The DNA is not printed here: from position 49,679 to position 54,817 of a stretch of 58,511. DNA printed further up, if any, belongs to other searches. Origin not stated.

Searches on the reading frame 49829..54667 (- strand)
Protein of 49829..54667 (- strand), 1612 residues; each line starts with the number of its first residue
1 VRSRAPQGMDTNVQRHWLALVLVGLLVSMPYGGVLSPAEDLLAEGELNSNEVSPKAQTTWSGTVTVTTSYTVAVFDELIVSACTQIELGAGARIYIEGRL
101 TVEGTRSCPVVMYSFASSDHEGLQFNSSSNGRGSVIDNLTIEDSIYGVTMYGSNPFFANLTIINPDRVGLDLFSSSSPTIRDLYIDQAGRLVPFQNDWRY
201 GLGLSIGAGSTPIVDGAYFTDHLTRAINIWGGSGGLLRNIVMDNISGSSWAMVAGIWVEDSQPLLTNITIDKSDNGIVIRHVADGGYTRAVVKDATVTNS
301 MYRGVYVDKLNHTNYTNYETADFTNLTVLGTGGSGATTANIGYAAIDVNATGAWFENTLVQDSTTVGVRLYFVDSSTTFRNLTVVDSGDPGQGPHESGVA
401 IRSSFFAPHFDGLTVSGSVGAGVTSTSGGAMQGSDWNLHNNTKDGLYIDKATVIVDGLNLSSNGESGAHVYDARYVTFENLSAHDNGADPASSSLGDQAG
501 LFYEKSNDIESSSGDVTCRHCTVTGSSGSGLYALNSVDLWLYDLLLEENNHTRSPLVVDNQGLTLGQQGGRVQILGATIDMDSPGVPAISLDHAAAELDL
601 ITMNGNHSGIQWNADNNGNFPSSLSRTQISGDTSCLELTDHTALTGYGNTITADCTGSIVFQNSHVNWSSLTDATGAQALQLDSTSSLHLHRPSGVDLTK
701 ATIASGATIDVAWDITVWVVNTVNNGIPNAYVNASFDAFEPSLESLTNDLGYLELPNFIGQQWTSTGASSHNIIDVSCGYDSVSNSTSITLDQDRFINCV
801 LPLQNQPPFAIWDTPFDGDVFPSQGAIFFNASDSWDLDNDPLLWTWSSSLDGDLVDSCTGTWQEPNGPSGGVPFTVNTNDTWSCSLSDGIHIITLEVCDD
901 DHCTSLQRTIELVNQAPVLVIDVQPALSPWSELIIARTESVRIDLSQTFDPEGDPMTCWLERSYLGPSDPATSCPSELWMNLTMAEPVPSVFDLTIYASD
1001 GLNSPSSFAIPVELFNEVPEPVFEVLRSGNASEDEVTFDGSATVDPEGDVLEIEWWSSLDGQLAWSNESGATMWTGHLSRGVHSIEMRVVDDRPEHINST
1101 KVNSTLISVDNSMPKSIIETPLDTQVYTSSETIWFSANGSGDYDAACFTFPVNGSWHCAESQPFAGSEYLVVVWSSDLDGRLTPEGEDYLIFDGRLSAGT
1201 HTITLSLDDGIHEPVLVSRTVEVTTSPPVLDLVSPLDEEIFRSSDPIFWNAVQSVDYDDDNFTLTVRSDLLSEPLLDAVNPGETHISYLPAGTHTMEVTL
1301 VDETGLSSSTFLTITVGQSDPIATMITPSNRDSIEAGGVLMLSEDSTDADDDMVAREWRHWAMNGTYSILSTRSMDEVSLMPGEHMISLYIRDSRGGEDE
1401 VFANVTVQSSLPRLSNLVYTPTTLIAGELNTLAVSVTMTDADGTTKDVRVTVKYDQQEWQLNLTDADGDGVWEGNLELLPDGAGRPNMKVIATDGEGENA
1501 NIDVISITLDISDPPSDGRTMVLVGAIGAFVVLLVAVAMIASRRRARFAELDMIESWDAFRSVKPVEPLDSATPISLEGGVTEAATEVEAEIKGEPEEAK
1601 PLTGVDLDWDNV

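Call 8: search_protein_families(library=pfam, proteins=[window:49829-54667:-], max_evalue=10)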
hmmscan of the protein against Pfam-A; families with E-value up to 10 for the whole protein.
window:49829-54667:- (1612 aa): 7 families
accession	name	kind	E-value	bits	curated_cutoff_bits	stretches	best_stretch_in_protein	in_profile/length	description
PF13229.12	Beta_helix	-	1.4e-19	70.7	25.9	5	374-538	7-149/158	Right handed beta helix region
PF21027.3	Sde0182_C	-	2.5e-06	28.4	27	1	1035-1057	1-23/83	Cellulose-binding protein Sde0182, C-terminal domain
PF14347.11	DUF4399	-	7.7e-05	23.4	28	1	1196-1224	58-89/91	Domain of unknown function (DUF4399)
PF18911.6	PKD_4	-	0.015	15.7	27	1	1021-1089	4-68/85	PKD domain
PF24284.1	DUF7472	-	0.18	12.4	27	1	1505-1539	28-61/65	Family of unknown function (DUF7472)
PF22352.2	K319L-like_PKD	-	0.53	10.8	27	2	1033-1100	11-80/84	K319L-like, PKD domain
PF17957.7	Big_7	-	2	9.6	24.1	1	1115-1204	2-69/70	Bacterial Ig domain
